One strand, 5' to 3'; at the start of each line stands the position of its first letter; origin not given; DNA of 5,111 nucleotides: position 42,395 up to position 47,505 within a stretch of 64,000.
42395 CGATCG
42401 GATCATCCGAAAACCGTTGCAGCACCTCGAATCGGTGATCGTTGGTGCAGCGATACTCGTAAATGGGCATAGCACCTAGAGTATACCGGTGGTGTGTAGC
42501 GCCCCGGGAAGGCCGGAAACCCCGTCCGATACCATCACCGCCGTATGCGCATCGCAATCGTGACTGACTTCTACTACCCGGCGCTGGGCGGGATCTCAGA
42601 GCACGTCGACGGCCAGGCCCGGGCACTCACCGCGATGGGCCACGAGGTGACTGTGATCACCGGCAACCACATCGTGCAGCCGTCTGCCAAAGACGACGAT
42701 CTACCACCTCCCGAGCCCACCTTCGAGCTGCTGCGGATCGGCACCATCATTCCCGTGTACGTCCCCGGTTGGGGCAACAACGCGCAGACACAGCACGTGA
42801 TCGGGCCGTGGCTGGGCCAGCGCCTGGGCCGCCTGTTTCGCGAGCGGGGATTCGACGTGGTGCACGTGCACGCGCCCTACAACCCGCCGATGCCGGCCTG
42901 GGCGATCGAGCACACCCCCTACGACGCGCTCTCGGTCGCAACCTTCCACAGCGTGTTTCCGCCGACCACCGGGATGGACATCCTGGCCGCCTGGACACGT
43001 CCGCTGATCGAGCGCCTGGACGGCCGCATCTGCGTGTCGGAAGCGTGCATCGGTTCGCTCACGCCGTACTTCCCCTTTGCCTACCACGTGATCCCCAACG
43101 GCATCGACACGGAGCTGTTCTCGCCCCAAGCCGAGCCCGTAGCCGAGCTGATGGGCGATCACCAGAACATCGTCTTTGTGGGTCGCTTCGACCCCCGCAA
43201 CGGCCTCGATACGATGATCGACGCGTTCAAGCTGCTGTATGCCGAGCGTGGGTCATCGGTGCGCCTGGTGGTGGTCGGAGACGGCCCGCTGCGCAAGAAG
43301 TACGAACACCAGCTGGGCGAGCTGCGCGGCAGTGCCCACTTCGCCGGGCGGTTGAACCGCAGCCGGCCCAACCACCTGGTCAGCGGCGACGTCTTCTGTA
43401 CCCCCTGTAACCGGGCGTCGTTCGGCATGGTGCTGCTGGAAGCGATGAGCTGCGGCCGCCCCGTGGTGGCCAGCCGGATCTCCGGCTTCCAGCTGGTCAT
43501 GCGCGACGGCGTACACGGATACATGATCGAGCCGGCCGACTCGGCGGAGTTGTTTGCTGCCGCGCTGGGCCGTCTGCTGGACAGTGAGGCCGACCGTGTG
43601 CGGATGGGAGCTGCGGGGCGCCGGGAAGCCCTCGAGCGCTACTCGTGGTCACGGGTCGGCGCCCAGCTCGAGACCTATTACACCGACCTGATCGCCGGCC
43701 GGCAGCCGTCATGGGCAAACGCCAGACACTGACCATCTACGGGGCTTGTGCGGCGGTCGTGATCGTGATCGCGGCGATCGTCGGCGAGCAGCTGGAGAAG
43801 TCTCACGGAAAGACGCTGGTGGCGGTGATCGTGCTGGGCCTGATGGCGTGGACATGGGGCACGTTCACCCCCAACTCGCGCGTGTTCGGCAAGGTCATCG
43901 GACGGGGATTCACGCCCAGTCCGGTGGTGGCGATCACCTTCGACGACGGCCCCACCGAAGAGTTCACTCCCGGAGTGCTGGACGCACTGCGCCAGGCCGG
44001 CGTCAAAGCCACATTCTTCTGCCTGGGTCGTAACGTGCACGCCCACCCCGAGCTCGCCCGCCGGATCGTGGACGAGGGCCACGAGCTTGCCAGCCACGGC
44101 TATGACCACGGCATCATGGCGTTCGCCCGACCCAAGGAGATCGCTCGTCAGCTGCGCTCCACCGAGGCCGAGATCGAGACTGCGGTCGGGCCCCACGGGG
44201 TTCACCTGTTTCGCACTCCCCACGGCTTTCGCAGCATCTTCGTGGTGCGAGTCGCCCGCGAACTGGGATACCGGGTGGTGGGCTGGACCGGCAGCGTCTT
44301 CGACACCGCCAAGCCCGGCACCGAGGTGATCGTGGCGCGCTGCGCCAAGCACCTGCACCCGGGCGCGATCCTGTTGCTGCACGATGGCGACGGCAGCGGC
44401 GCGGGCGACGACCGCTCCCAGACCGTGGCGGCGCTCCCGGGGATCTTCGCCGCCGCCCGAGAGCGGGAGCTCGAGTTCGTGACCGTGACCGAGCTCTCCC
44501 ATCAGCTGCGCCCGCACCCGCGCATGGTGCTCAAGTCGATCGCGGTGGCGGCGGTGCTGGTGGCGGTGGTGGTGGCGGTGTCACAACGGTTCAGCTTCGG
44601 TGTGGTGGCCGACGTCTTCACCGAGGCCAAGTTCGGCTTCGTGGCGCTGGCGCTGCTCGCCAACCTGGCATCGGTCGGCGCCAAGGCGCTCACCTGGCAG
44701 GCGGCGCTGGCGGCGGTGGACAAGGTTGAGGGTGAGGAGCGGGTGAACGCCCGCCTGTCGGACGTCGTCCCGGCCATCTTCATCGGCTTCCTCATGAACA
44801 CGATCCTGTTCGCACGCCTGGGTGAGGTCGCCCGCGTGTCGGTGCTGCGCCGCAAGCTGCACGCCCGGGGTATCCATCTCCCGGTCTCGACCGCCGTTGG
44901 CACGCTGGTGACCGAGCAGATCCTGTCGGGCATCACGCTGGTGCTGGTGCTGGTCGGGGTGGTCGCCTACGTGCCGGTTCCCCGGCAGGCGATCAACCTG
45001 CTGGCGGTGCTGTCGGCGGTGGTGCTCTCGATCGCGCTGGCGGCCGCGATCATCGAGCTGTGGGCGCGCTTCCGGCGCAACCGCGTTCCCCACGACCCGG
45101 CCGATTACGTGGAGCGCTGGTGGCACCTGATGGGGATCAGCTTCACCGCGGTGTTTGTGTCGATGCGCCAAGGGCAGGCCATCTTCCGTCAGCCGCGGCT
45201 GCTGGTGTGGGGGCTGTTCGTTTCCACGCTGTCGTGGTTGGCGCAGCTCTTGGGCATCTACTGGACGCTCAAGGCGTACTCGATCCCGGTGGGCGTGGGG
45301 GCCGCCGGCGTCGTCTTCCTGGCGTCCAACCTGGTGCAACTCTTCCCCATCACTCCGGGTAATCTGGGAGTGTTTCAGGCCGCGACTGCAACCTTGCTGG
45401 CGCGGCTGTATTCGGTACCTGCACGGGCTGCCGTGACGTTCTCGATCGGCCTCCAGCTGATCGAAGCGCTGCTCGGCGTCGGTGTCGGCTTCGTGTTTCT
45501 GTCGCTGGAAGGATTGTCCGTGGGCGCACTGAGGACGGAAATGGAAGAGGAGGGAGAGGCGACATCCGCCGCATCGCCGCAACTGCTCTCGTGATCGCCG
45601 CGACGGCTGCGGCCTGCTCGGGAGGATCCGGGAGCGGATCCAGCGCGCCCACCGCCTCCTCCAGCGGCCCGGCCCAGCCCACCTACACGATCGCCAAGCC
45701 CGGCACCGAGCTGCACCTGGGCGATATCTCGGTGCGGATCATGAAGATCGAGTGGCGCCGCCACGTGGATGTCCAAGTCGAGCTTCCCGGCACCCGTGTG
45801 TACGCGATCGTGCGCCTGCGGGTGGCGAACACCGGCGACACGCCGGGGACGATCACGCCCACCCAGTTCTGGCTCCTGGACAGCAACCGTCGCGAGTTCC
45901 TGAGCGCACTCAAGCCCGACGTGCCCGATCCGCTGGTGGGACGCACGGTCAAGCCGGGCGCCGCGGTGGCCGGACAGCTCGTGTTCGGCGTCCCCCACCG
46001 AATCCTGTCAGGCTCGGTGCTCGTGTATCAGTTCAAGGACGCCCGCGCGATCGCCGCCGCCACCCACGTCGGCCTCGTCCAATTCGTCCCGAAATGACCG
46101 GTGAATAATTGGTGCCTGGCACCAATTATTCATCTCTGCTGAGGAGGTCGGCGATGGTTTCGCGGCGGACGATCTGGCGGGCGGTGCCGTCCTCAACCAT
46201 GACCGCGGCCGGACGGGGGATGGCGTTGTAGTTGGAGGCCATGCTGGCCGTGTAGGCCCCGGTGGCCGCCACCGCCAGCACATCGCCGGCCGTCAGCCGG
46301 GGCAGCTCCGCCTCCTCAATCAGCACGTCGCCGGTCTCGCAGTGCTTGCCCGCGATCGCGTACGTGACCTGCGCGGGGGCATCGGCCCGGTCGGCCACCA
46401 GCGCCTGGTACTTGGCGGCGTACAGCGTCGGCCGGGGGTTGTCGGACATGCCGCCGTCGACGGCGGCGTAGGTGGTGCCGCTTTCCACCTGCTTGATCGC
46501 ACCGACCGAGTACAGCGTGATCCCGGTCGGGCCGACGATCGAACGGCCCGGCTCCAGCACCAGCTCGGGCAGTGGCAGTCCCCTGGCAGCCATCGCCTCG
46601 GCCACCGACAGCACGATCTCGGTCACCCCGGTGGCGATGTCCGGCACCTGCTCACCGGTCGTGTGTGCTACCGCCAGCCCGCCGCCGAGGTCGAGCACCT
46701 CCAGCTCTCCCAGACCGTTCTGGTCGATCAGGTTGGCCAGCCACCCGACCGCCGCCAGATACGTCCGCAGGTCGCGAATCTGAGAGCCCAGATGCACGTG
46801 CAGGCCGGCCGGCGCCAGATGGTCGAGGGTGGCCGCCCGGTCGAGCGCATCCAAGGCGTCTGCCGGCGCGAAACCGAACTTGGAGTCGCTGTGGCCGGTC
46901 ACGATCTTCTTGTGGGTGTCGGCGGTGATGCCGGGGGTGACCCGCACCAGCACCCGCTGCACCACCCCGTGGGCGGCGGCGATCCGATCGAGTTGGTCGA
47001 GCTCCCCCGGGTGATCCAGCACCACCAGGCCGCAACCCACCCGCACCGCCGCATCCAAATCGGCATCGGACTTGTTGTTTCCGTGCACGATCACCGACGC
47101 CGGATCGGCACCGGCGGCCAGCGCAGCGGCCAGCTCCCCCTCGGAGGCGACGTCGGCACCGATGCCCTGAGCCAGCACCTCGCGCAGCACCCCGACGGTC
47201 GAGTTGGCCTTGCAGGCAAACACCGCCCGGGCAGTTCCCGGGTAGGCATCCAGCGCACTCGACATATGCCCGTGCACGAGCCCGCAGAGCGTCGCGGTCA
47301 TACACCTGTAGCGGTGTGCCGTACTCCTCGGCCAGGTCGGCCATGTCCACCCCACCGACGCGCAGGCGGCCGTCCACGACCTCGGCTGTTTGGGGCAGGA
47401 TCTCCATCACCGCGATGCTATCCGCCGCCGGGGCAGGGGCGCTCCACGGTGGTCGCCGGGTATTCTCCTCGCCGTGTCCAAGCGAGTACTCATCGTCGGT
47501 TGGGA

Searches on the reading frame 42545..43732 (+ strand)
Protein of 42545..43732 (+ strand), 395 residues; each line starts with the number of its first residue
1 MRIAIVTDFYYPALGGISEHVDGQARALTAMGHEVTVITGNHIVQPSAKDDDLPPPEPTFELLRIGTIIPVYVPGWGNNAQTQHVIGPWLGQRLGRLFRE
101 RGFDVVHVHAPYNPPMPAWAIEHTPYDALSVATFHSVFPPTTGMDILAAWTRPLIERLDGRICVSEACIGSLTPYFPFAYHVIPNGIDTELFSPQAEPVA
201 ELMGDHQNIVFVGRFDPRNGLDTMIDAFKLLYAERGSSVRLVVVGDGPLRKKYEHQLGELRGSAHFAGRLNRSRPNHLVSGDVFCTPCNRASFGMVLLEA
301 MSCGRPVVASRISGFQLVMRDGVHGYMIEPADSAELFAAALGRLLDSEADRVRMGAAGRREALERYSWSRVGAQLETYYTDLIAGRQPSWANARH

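Call 14: search_protein_families(library=pfam, proteins=[window:42545-43732:+], max_evalue=0.01)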
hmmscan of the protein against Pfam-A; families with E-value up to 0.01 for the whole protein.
window:42545-43732:+ (395 aa): 6 families
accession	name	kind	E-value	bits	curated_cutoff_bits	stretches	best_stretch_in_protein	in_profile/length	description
PF00534.26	Glycos_transf_1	-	9.7e-34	116.8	26.4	1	206-360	15-171/172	Glycosyl transferases group 1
PF13692.12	Glyco_trans_1_4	-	5.9e-33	114.6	27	1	207-346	2-141/142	Glycosyl transferases group 1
PF13439.12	Glyco_transf_4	-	5.6e-24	85.5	28.5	1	15-190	2-169/170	Glycosyltransferase Family 4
PF20706.3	GT4-conflict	-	2.7e-13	50.1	26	1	186-375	180-385/385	Family 4 Glycosyltransferase in conflict systems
PF13579.12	Glyco_trans_4_4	-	3.2e-13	50.8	29.7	1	15-186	1-158/158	Glycosyl transferase 4-like domain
PF13524.12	Glyco_trans_1_2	-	5e-09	36.7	25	1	240-376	16-143/144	Glycosyl transferase-like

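Call 37: find_homologous_proteins(query=window:42545-43732:+, max_evalue=1e-60)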
Query window:42545-43732:+ (395 aa): 853 proteins with E <= 1e-60 among 8000 candidates; the best 120 are listed.
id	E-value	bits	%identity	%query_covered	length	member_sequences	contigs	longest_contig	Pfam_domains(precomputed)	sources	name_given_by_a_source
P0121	2.6e-251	851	91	100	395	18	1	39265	PF00534.27,PF13579.13,PF13524.13,PF13439.13,PF20706.4,PF13692.13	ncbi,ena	-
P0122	7.5e-235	797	86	100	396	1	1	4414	PF00534.27,PF13579.13,PF13524.13,PF13439.13,PF20706.4,PF13692.13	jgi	jgi:phosphatidyl-myo-inositol alpha-mannosyltransferase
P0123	3.4e-229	779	85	99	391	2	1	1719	PF00534.27,PF13579.13,PF13524.13,PF13439.13,PF20706.4,PF13692.13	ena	-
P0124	1.4e-205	701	76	100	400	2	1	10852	PF00534.27,PF13579.13,PF13524.13,PF13439.13,PF20706.4,PF13692.13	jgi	jgi:phosphatidyl-myo-inositol alpha-mannosyltransferase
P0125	6.6e-203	692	76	100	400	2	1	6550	PF00534.27,PF13579.13,PF13524.13,PF13439.13,PF20706.4,PF13692.13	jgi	jgi:phosphatidyl-myo-inositol alpha-mannosyltransferase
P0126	2.1e-198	677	74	98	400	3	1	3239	PF00534.27,PF13579.13,PF13524.13,PF13439.13,PF20706.4,PF13692.13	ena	-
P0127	6.3e-197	672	74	100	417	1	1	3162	PF00534.27,PF13579.13,PF13524.13,PF13439.13,PF20706.4,PF13692.13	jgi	jgi:phosphatidylinositol alpha-mannosyltransferase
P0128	7.4e-196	669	73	100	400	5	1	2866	PF00534.27,PF13579.13,PF13524.13,PF13439.13,PF20706.4,PF13692.13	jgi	jgi:phosphatidyl-myo-inositol alpha-mannosyltransferase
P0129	2.9e-195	667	74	100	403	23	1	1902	PF00534.27,PF13579.13,PF13524.13,PF13439.13,PF20706.4,PF13692.13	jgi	jgi:phosphatidyl-myo-inositol alpha-mannosyltransferase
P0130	1.2e-194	665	74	100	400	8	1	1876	PF00534.27,PF13579.13,PF13524.13,PF13439.13,PF20706.4,PF13692.13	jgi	jgi:phosphatidylinositol alpha-mannosyltransferase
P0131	3.4e-194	663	73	100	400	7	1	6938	PF00534.27,PF13579.13,PF13524.13,PF13439.13,PF20706.4,PF13692.13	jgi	jgi:phosphatidylinositol alpha-mannosyltransferase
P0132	4.5e-194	663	74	98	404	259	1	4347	PF00534.27,PF13579.13,PF13524.13,PF13439.13,PF20706.4,PF13692.13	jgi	-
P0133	4.8e-194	663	73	100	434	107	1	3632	PF00534.27,PF13579.13,PF13524.13,PF13439.13,PF20706.4,PF13692.13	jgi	jgi:phosphatidyl-myo-inositol alpha-mannosyltransferase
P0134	1.4e-193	661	72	99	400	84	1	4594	PF00534.27,PF13579.13,PF13524.13,PF13439.13,PF20706.4,PF13692.13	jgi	jgi:phosphatidylinositol alpha-mannosyltransferase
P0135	9.8e-193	659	73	100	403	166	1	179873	PF00534.27,PF13579.13,PF13524.13,PF13439.13,PF20706.4,PF13692.13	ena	-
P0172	2.8e-151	522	84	67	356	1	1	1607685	PF00534.27,PF13579.13,PF13439.13,PF13692.13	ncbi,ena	-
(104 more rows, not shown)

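Call 38: find_encoding_contigs(protein=P0121, flank=10000, max_places=2)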
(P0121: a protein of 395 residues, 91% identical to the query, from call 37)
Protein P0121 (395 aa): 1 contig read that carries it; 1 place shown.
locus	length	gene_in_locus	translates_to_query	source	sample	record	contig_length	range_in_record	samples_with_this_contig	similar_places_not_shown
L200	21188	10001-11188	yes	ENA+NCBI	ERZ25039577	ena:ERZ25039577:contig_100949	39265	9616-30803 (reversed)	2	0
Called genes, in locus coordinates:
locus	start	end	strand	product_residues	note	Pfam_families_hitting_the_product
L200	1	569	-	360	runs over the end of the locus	PF13793:Pribosyltran_N, PF00156:Pribosyltran, PF14572:Pribosyl_synth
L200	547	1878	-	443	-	PF00483:NTP_transferase, PF01128:IspD, PF12804:NTP_transf_3, PF00132:Hexapep (faint), PF25087:GMPPB_C (weak)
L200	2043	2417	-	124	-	-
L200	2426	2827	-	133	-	PF08544:GHMP_kinases_C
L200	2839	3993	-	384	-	PF00398:RrnaAD, PF00288:GHMP_kinases_N (weak)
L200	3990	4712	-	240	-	PF01026:TatD_DNase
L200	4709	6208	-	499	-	PF00133:tRNA-synt_1, PF01406:tRNA-synt_1e (weak), PF09334:tRNA-synt_1g, PF00133:tRNA-synt_1, PF19303:Anticodon_3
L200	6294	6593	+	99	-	PF04014:MazE_antitoxin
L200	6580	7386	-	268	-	PF00590:TP_methylase, PF23016:RsmI_C (weak)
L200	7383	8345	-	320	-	PF00480:ROK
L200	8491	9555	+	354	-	PF03816:LytR_cpsA_psr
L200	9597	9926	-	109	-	PF09723:Zn_ribbon_8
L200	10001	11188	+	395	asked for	PF13439:Glyco_transf_4, PF13579:Glyco_trans_4_4, PF20706:GT4-conflict, PF00534:Glycos_transf_1, PF13692:Glyco_trans_1_4, PF13524:Glyco_trans_1_2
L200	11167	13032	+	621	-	PF01522:Polysacc_deac_1, PF03706:LPG_synthase_TM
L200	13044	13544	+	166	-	PF11611:DUF4352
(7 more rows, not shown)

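Call 39: find_encoding_contigs(protein=P0172, flank=10000, max_places=2)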
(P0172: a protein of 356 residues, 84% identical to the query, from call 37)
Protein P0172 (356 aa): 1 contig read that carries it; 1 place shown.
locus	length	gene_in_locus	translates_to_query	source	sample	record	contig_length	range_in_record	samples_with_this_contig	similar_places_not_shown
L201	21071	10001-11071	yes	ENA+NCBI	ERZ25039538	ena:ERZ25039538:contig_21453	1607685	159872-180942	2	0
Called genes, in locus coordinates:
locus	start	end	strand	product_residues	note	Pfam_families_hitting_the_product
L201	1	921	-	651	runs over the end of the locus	PF00132:Hexapep (faint), PF25087:GMPPB_C (weak), PF13793:Pribosyltran_N, PF00156:Pribosyltran, PF14572:Pribosyl_synth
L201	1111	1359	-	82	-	PF01128:IspD, PF12804:NTP_transf_3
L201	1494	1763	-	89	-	-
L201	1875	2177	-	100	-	PF08544:GHMP_kinases_C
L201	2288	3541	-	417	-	PF00398:RrnaAD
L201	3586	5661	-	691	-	PF00133:tRNA-synt_1, PF01406:tRNA-synt_1e (faint), PF09334:tRNA-synt_1g, PF00133:tRNA-synt_1, PF01026:TatD_DNase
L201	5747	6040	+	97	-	PF04014:MazE_antitoxin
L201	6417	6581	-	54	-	-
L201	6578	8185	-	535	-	PF00480:ROK, PF00590:TP_methylase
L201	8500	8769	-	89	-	-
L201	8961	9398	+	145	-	PF03816:LytR_cpsA_psr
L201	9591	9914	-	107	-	PF09723:Zn_ribbon_8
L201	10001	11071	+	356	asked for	PF13439:Glyco_transf_4, PF13579:Glyco_trans_4_4, PF00534:Glycos_transf_1, PF13692:Glyco_trans_1_4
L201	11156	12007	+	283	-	-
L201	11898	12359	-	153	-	-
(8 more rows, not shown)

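Call 40: find_encoding_contigs(protein=P0124, flank=10000, max_places=2)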
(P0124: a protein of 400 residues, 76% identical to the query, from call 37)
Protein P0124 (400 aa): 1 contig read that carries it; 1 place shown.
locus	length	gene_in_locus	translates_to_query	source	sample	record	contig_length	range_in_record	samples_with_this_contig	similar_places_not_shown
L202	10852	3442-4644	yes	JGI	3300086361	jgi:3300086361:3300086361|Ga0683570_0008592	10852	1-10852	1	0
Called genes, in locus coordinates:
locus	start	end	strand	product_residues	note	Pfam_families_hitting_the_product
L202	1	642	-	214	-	?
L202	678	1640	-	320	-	PF00480:ROK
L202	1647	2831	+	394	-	PF03816:LytR_cpsA_psr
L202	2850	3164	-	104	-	PF09723:Zn_ribbon_8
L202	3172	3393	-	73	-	-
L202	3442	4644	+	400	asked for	PF13439:Glyco_transf_4, PF13579:Glyco_trans_4_4, PF20706:GT4-conflict, PF00534:Glycos_transf_1, PF13692:Glyco_trans_1_4, PF13524:Glyco_trans_1_2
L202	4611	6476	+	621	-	PF01522:Polysacc_deac_1, PF03706:LPG_synthase_TM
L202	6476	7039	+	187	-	PF11611:DUF4352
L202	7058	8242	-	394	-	PF04185:Phosphoesterase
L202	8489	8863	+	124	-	-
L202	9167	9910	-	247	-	-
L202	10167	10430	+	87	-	-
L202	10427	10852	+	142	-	?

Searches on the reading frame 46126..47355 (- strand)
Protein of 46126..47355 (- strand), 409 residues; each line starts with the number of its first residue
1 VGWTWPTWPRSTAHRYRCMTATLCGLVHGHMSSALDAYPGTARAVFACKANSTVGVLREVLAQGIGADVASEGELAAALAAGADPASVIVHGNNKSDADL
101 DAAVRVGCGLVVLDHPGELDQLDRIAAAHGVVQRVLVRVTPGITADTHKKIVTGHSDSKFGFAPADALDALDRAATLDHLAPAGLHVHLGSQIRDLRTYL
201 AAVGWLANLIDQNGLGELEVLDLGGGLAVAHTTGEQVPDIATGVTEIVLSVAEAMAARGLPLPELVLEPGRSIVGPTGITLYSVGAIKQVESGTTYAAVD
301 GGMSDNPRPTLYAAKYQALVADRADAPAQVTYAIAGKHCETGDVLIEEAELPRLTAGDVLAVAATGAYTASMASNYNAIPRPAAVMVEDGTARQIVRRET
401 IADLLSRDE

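Call 14: search_protein_families(library=pfam, proteins=[window:46126-47355:-], max_evalue=0.01)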
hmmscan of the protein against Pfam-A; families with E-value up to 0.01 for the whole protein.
window:46126-47355:- (409 aa): 3 families
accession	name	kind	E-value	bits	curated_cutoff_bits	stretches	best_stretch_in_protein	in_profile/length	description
PF02784.22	Orn_Arg_deC_N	-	7.6e-52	176.6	23.4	1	29-274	6-246/247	Pyridoxal-dependent decarboxylase, pyridoxal binding domain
PF00278.28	Orn_DAP_Arg_deC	-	2.2e-16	60.3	23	1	276-366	6-95/95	Pyridoxal-dependent decarboxylase, C-terminal sheet domain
PF01168.26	Ala_racemase_N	-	0.00011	22.4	24.1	1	67-202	48-173/220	Alanine racemase, N-terminal domain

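Call 35: find_related_loci(query=window:46126-47355:-, collection=metagenome_contigs, flank=4000)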
Query window:46126-47355:- (409 aa) in metagenome_contigs; peptide patterns used: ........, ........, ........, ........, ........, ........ (x = any residue, [..] = any of these).
600 stretches matched a pattern (row limit reached: there are more); 588 encode a relative of the query (tblastn E <= 1e-3); the best 80 are kept; 80 distinct loci.
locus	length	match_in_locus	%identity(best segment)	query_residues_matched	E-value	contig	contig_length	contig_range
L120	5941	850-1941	64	45-408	6e-127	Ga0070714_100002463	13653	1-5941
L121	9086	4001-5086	51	41-405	9e-103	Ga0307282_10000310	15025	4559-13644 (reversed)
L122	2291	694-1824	52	22-406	1e-107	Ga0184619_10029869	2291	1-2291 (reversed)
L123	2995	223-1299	51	39-406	2e-104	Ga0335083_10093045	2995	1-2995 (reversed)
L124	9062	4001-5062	52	45-409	2e-101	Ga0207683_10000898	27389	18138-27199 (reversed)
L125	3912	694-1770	53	45-408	2e-101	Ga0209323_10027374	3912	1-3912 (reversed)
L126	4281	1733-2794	52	45-406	2e-100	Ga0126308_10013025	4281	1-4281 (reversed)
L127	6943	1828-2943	48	38-408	3e-98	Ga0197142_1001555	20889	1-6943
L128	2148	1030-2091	50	45-406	2e-102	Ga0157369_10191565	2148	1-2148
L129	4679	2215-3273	49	46-406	2e-97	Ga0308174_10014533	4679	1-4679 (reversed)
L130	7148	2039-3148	47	38-408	1e-96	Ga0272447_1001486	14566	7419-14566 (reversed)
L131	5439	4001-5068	51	46-406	3e-96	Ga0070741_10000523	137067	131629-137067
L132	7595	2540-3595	46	45-408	6e-96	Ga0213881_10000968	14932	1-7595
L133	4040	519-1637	44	38-408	9e-96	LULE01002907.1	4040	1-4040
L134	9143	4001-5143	45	32-407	3e-95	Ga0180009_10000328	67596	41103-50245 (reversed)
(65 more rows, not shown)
